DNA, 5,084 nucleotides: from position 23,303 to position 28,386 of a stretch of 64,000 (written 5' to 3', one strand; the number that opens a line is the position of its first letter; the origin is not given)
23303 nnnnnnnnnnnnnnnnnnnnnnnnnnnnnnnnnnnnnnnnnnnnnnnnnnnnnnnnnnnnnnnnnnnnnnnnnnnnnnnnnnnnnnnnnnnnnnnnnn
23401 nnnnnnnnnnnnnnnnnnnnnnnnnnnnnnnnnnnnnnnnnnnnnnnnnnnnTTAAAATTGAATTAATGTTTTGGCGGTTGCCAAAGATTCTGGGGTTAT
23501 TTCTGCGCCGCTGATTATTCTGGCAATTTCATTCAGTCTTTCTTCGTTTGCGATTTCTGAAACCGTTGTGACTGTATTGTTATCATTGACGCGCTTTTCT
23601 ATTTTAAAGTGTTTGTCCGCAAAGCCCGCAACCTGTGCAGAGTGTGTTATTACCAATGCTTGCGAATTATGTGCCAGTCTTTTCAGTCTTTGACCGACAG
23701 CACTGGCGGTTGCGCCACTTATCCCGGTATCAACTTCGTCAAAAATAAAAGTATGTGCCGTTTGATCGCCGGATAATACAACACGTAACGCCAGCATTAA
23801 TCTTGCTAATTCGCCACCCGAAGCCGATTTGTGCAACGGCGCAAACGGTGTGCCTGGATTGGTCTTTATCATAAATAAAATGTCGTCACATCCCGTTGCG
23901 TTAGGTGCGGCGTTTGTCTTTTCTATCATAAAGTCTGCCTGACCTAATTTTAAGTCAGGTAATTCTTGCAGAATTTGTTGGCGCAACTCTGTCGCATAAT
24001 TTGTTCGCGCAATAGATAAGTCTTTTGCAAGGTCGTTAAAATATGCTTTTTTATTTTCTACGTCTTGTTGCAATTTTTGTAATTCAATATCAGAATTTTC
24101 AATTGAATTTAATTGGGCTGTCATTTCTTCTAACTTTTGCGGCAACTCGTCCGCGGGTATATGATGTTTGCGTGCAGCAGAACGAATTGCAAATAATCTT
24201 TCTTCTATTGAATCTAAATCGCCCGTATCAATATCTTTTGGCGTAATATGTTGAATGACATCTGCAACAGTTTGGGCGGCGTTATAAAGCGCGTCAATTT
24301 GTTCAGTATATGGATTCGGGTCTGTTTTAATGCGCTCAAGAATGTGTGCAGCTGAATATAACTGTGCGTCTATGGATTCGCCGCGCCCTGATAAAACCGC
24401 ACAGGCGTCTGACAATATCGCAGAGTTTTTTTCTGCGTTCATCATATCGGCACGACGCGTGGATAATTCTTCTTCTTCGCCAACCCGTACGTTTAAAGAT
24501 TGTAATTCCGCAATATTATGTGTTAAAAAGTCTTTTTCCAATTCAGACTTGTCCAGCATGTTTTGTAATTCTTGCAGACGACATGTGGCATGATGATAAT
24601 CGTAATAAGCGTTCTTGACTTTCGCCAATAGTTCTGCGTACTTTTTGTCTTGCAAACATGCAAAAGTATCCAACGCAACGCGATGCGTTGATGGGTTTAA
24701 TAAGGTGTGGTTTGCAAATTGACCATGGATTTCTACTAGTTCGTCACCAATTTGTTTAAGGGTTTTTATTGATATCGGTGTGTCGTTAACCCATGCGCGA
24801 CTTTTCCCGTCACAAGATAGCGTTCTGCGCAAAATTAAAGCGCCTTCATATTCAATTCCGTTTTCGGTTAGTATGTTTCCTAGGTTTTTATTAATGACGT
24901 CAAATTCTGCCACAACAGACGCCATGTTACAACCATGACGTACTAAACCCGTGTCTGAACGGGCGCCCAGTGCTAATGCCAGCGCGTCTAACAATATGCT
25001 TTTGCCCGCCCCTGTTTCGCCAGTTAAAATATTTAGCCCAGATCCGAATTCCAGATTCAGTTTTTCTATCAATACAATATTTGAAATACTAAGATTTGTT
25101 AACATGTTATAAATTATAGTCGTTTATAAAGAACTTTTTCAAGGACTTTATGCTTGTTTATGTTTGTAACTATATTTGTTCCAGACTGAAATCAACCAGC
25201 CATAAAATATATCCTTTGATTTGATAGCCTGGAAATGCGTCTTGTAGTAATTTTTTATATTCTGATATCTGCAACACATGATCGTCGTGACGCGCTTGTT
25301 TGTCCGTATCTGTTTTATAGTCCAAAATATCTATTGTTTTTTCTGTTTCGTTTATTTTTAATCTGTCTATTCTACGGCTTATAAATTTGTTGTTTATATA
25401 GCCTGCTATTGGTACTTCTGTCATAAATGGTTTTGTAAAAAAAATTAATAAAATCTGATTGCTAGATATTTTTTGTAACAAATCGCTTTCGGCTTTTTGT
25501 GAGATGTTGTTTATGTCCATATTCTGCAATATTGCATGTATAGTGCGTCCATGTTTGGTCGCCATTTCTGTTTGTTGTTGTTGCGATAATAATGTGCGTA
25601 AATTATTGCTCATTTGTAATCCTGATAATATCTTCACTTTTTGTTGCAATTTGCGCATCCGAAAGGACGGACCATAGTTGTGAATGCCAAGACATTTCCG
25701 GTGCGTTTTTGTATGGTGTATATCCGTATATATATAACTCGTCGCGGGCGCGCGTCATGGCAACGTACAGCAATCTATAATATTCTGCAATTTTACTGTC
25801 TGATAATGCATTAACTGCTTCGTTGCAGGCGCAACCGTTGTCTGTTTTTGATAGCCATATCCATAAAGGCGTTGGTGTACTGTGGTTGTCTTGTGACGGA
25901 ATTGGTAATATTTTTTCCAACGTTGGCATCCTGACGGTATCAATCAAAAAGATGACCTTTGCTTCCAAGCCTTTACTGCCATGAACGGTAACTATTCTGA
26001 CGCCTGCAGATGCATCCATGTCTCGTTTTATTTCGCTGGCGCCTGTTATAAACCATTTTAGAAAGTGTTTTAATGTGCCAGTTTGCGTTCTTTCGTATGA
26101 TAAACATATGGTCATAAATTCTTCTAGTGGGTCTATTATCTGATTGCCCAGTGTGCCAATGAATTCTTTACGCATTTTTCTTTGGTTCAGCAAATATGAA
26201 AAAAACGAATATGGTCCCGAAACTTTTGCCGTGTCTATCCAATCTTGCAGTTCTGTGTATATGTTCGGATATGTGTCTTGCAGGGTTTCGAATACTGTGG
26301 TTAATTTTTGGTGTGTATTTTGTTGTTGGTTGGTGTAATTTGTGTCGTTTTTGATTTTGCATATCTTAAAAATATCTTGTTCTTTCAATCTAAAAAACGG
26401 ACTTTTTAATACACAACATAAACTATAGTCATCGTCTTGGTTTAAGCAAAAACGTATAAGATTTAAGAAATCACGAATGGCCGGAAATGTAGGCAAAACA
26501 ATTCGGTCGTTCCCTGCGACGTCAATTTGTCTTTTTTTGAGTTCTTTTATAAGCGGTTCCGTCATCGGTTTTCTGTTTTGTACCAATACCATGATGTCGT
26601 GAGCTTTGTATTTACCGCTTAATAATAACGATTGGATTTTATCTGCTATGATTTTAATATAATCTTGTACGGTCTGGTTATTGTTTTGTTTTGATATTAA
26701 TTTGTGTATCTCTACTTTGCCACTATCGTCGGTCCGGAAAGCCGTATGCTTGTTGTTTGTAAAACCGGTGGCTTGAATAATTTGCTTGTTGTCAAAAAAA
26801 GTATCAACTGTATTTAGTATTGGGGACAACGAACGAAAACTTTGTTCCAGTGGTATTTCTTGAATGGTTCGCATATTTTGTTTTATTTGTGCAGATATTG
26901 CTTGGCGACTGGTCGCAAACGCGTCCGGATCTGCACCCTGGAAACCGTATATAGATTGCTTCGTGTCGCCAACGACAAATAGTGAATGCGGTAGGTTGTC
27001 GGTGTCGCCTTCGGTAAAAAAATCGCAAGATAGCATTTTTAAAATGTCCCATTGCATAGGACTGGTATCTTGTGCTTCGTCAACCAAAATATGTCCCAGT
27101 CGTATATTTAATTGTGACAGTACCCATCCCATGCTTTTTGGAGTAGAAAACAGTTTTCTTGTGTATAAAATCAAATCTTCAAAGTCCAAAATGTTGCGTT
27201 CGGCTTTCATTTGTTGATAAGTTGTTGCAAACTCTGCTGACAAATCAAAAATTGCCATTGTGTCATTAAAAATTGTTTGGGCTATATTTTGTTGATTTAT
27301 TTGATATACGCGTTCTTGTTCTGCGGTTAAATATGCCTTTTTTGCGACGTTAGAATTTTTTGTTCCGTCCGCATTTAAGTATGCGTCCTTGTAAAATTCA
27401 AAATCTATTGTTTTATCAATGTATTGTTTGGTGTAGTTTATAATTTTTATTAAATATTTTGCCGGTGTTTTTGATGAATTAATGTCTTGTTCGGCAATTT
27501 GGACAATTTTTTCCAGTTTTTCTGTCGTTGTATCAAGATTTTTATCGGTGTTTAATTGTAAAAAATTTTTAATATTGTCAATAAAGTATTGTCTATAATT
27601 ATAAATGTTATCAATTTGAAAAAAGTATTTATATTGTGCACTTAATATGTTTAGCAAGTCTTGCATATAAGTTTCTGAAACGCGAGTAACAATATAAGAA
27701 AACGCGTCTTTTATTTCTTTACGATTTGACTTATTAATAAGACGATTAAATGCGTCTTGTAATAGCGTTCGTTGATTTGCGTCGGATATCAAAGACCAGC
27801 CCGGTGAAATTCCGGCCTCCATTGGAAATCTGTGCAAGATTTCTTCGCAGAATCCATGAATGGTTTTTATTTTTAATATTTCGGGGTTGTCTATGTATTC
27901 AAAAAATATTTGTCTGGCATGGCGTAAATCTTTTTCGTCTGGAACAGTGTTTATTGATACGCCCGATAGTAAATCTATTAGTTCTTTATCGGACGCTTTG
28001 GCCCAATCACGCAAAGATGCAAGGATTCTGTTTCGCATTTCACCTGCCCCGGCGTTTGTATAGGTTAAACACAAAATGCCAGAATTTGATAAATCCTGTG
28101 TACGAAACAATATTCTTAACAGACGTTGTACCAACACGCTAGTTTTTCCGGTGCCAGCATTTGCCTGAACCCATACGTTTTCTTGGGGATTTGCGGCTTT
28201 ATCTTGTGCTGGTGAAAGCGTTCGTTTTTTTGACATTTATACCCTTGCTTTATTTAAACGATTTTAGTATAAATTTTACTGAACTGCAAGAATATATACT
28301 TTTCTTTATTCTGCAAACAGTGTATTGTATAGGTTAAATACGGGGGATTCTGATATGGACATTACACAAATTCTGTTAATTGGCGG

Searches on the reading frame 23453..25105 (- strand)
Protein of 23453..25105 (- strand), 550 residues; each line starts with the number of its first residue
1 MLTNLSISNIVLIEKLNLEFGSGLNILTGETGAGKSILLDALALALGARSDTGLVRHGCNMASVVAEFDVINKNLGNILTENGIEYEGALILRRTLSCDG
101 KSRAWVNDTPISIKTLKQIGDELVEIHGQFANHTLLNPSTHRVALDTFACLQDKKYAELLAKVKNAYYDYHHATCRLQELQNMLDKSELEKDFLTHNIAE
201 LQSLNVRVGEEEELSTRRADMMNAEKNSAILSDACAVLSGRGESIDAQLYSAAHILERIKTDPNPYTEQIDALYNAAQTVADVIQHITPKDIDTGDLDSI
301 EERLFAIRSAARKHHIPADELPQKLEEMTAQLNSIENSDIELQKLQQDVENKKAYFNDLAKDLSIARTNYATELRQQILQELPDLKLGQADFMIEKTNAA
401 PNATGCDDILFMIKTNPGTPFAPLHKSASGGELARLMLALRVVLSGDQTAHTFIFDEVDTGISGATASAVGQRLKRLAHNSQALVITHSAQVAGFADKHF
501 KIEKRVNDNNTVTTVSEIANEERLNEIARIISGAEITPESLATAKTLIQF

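Call 43: search_protein_families(library=pfam, proteins=[window:23453-25105:-], max_evalue=0.00001)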
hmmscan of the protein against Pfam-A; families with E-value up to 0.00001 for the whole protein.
window:23453-25105:- (550 aa): 3 families
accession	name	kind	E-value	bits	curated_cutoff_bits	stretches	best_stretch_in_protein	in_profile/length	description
PF02463.25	SMC_N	-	4.3e-19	69.3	40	1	164-506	107-215/220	RecF/RecN/SMC N terminal domain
PF13476.12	AAA_23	-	4.6e-16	60.5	27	1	5-210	2-185/201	AAA domain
PF13304.12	AAA_21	-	2.8e-06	28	27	0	24-48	1-25/304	AAA domain, putative AbiEii toxin, Type IV TA system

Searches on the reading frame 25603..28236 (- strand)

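Call 43: search_protein_families(library=pfam, proteins=[window:25603-28236:-], max_evalue=0.00001)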
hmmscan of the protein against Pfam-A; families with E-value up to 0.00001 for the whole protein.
window:25603-28236:- (877 aa): 4 families
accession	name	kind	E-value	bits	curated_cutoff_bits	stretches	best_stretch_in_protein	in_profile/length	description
PF00580.27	UvrD-helicase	-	1.6e-51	176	23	1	8-443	2-266/271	UvrD/REP helicase N-terminal domain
PF13361.12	UvrD_C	-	2.5e-30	106.5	25.6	1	461-836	1-345/350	UvrD-like helicase C-terminal domain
PF13245.12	AAA_19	-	1.5e-11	45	25.1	0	15-151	8-72/134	AAA domain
PF13538.12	UvrD_C_2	-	3.5e-10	40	27.4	0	815-837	30-52/52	UvrD-like helicase C-terminal domain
